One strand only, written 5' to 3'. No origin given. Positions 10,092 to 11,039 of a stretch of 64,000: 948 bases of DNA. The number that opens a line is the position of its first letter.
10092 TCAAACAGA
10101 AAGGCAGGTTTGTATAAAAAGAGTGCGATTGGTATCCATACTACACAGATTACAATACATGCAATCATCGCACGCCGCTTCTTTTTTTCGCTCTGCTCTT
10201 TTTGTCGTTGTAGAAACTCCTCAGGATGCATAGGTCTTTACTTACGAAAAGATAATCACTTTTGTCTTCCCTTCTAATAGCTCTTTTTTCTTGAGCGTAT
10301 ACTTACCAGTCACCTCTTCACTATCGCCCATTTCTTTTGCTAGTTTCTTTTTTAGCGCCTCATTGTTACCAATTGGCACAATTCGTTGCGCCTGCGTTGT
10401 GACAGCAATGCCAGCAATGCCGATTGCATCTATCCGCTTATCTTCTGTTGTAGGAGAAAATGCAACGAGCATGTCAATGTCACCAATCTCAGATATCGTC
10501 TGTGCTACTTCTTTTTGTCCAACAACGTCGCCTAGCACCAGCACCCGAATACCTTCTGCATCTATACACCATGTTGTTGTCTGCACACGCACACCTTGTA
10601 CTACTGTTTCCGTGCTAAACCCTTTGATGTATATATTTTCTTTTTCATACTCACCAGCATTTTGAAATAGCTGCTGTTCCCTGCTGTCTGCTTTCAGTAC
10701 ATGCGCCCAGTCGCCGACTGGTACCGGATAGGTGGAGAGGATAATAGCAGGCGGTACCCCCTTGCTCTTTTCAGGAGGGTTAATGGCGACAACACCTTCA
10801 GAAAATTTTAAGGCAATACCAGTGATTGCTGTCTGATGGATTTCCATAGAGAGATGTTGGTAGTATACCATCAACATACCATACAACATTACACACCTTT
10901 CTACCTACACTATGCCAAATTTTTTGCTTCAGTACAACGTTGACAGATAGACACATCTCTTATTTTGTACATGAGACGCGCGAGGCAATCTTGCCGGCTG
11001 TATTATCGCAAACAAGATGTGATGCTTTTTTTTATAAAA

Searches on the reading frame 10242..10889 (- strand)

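Call 10: search_protein_families(library=pfam, proteins=[window:10242-10889:-], max_evalue=0.01)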
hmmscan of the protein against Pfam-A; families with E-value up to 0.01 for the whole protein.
window:10242-10889:- (215 aa): 1 family
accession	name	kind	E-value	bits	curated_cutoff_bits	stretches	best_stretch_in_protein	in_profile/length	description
PF13483.12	Lactamase_B_3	-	2.6e-05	24.7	24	1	66-173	53-159/160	Beta-lactamase superfamily domain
